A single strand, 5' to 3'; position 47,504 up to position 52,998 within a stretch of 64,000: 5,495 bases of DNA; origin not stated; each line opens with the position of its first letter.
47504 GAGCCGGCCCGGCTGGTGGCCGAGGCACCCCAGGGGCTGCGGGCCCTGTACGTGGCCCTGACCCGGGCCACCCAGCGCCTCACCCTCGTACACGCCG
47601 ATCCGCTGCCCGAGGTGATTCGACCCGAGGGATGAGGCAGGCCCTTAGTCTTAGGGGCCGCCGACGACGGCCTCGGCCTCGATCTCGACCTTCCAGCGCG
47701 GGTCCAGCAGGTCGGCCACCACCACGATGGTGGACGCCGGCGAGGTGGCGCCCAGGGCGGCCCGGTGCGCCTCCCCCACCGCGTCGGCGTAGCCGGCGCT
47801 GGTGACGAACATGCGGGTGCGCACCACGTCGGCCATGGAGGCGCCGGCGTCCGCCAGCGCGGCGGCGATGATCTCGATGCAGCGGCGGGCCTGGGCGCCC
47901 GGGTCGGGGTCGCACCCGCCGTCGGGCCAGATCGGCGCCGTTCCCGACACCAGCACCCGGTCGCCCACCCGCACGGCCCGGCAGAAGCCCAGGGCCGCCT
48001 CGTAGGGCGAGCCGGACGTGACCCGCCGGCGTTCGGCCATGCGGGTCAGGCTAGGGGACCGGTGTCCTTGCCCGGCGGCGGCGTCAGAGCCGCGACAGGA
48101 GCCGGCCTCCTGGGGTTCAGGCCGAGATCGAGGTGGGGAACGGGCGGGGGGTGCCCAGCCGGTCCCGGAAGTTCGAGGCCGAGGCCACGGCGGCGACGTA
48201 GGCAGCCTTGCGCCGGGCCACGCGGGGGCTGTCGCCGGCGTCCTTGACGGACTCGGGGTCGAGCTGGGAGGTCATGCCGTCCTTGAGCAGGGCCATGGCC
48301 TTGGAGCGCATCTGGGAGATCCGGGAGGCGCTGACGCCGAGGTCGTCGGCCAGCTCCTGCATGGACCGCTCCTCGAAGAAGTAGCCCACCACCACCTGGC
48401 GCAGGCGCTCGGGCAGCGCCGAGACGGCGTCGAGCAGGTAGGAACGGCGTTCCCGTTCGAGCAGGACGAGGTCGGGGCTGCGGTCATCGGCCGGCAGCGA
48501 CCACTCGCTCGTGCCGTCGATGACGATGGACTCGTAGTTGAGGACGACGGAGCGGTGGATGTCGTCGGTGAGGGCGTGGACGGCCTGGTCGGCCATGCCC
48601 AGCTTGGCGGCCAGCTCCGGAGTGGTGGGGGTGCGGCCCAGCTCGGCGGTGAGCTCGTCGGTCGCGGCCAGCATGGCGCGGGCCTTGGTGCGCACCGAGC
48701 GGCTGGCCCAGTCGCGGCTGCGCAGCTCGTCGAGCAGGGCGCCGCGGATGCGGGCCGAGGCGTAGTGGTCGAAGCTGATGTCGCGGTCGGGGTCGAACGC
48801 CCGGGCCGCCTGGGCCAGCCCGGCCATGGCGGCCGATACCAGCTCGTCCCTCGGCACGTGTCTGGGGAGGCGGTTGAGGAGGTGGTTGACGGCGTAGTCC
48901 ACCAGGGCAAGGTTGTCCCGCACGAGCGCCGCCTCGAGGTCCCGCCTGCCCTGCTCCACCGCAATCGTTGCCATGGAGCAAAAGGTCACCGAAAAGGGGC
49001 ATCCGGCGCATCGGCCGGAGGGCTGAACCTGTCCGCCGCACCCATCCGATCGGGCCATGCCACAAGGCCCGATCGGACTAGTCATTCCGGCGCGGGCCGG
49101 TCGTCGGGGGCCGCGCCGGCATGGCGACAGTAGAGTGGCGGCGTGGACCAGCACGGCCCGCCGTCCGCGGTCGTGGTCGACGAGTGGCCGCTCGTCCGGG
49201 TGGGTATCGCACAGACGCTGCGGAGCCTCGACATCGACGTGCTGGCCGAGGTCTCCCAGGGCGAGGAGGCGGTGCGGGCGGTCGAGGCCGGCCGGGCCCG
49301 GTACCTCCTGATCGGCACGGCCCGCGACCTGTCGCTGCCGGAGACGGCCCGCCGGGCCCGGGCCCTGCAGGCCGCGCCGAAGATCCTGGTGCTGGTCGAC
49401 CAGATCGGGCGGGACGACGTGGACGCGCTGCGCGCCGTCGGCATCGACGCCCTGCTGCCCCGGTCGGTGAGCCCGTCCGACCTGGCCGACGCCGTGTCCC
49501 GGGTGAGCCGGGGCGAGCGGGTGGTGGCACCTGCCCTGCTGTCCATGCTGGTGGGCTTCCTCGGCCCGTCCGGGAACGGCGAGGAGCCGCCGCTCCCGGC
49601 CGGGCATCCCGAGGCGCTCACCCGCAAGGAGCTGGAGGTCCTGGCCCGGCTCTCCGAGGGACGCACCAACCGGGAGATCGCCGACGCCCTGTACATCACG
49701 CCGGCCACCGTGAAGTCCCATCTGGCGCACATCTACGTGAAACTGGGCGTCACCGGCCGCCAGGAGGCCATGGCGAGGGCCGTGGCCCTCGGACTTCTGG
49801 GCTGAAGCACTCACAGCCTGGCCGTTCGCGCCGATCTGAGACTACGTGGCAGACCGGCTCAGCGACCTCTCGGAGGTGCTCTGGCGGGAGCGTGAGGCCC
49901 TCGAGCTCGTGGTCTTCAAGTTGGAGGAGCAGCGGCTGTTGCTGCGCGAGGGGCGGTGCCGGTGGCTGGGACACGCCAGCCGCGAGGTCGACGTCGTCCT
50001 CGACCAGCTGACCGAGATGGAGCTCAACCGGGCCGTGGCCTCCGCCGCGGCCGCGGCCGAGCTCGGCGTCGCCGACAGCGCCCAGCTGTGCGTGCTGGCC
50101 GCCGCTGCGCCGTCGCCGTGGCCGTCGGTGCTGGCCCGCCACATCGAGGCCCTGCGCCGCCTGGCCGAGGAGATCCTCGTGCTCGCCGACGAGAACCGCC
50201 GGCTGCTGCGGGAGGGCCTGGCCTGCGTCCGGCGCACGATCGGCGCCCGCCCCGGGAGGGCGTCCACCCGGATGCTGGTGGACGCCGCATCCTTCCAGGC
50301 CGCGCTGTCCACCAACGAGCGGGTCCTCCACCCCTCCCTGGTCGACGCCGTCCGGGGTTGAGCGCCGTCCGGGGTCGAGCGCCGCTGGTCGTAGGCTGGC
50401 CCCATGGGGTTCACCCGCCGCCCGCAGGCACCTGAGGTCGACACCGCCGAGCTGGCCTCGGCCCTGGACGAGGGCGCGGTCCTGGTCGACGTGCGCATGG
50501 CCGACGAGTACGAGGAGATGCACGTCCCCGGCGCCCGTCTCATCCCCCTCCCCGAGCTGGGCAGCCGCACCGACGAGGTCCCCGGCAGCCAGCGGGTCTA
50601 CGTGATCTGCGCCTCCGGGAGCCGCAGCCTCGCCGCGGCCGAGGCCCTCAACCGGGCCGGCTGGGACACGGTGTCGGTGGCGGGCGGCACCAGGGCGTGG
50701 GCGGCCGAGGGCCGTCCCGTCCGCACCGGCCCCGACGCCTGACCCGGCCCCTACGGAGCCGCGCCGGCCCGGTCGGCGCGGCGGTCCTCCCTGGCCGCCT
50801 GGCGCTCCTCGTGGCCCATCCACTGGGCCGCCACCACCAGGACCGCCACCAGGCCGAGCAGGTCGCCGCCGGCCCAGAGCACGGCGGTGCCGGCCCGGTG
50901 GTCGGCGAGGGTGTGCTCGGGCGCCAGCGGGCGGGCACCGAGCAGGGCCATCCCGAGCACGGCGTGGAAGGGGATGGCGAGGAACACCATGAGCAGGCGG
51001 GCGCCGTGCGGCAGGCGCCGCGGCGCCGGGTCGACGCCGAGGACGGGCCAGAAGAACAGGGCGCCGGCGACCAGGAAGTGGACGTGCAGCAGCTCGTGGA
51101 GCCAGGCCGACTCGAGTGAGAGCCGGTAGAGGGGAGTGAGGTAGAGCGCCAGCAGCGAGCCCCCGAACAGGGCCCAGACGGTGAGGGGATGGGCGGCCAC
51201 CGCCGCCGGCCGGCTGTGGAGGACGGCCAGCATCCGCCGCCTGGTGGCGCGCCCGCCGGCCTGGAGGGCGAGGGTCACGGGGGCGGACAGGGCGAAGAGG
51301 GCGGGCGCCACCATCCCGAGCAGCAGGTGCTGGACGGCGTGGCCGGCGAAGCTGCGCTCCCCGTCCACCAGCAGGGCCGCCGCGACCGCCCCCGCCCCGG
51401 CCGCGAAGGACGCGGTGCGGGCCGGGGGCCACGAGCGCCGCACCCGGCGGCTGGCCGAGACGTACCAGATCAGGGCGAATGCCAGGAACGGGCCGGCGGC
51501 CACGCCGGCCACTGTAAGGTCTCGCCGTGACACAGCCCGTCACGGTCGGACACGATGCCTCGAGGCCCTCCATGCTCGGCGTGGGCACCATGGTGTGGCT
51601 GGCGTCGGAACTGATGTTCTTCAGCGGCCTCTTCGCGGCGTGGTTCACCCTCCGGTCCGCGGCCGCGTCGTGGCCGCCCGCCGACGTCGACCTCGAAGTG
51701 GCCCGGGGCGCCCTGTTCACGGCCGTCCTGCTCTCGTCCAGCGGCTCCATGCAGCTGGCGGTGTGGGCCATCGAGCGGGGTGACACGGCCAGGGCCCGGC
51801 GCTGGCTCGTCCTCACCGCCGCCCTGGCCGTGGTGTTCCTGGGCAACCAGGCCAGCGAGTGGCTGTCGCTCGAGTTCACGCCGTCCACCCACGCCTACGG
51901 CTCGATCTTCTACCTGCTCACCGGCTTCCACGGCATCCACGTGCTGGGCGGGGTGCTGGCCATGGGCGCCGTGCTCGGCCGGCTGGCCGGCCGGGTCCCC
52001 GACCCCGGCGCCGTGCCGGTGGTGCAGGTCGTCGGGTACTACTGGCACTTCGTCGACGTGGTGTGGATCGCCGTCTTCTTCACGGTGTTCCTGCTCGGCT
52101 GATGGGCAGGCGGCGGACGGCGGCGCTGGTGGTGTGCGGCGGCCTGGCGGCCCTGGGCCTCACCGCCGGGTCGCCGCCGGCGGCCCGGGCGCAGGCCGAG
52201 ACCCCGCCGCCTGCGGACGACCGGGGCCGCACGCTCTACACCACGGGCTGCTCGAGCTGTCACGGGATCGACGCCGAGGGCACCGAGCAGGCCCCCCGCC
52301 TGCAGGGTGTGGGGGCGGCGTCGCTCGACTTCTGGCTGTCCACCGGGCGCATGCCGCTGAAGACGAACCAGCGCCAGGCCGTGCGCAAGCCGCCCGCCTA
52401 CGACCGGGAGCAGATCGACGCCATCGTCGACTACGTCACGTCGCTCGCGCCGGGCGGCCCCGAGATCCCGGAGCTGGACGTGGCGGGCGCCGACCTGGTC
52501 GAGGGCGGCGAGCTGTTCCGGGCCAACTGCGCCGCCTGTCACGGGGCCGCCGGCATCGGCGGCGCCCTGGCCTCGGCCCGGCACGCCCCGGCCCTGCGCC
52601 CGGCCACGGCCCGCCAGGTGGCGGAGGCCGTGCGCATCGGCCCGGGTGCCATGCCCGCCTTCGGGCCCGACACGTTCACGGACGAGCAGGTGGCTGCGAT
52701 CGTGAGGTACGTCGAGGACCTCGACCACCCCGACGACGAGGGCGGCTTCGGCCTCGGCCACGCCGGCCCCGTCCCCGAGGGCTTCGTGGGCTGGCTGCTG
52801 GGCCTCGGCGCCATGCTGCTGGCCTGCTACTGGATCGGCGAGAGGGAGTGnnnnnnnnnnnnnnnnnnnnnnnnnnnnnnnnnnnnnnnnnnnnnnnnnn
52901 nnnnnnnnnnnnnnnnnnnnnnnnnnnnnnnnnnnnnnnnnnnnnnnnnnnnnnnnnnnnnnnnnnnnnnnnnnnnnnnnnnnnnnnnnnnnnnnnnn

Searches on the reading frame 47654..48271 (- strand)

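Call 37: search_protein_families(library=pfam, proteins=[window:47654-48271:-], max_evalue=0.00001)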
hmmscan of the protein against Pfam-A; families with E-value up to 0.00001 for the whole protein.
window:47654-48271:- (206 aa): 1 family
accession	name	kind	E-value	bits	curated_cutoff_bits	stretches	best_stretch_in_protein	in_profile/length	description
PF01042.26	Ribonuc_L-PSP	-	1.7e-19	70.4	27.3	1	91-203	6-121/121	Endoribonuclease L-PSP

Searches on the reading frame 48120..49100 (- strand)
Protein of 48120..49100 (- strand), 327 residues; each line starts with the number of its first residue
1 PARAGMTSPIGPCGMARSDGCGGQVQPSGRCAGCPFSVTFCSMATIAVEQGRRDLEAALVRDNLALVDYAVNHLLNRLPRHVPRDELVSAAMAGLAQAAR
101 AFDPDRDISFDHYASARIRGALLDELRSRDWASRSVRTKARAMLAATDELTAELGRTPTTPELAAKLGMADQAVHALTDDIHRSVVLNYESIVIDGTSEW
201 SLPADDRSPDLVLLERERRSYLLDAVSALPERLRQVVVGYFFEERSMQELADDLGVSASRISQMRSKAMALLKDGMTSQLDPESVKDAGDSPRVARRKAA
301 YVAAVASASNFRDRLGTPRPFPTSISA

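Call 37: search_protein_families(library=pfam, proteins=[window:48120-49100:-], max_evalue=0.00001)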
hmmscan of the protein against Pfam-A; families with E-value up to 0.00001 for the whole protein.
window:48120-49100:- (327 aa): 4 families
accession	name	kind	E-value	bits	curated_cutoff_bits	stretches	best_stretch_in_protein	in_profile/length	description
PF04545.22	Sigma70_r4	-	3.4e-12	46.1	24.1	1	226-273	2-49/50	Sigma-70, region 4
PF04542.20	Sigma70_r2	-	2.9e-11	43.4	24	1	59-131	1-70/71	Sigma-70 region 2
PF04539.22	Sigma70_r3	-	2.3e-09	37.7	25.3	1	144-190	7-53/78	Sigma-70 region 3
PF08281.18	Sigma70_r4_2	-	3.4e-09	36.7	25.7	1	221-271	3-53/54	Sigma-70, region 4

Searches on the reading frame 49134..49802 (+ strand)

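Call 37: search_protein_families(library=pfam, proteins=[window:49134-49802:+], max_evalue=0.00001)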
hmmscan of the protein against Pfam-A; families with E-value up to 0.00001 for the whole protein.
window:49134-49802:+ (223 aa): 1 family
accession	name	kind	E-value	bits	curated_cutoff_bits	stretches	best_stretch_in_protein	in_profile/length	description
PF00196.25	GerE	-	2.5e-17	62.7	23.5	1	161-214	2-55/57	Bacterial regulatory proteins, luxR family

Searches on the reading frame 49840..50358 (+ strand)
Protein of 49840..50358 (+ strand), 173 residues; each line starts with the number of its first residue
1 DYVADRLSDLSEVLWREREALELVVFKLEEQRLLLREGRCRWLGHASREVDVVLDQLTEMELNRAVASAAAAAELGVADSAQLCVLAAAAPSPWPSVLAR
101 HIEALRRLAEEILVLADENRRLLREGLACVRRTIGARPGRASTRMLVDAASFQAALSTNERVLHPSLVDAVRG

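Call 37: search_protein_families(library=pfam, proteins=[window:49840-50358:+], max_evalue=0.00001)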
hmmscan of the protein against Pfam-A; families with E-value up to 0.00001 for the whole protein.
window:49840-50358:+ (173 aa): 1 family
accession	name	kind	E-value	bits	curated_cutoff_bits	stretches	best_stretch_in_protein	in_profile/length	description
PF05130.17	FlgN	-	1.3e-14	55.3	30.5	1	8-134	4-126/147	FlgN protein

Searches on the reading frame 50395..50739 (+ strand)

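Call 37: search_protein_families(library=pfam, proteins=[window:50395-50739:+], max_evalue=0.00001)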
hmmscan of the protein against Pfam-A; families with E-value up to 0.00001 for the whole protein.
window:50395-50739:+ (115 aa): 1 family
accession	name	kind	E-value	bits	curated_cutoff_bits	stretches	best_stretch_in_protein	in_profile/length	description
PF00581.25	Rhodanese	-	5.6e-17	62.5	22.2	1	17-105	2-102/102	Rhodanese-like domain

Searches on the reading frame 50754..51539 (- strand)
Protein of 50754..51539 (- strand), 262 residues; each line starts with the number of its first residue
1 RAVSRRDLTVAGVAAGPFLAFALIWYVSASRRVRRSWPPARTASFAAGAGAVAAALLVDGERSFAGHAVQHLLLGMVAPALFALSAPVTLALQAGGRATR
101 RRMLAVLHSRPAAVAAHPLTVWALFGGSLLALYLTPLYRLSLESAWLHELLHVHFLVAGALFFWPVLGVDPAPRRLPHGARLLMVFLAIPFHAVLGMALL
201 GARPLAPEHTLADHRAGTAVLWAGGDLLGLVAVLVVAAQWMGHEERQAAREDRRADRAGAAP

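Call 37: search_protein_families(library=pfam, proteins=[window:50754-51539:-], max_evalue=0.00001)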
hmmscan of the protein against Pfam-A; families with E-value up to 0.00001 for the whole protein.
window:50754-51539:- (262 aa): 1 family
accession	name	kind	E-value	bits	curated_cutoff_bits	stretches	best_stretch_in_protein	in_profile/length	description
PF09678.15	Caa3_CtaG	-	2.3e-59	201.1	27.7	1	25-241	2-235/237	Cytochrome c oxidase caa3 assembly factor (Caa3_CtaG)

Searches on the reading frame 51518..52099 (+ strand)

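Call 37: search_protein_families(library=pfam, proteins=[window:51518-52099:+], max_evalue=0.00001)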
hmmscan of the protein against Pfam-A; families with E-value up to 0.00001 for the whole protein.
window:51518-52099:+ (194 aa): 1 family
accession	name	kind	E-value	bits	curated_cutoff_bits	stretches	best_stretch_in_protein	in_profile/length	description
PF00510.24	COX3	-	5.6e-28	98.9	23.8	1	19-192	75-255/258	Cytochrome c oxidase subunit III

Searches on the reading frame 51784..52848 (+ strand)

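Call 37: search_protein_families(library=pfam, proteins=[window:51784-52848:+], max_evalue=0.00001)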
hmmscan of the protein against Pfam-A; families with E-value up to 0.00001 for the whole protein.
window:51784-52848:+ (355 aa): 2 families
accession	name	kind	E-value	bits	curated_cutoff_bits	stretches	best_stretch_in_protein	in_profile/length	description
PF13442.11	Cytochrome_CBB3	-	1.8e-23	83.1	27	1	238-310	3-68/68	Cytochrome C oxidase, cbb3-type, subunit III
PF00034.26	Cytochrom_C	-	1.2e-21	78.2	21.3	2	147-221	3-89/90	Cytochrome c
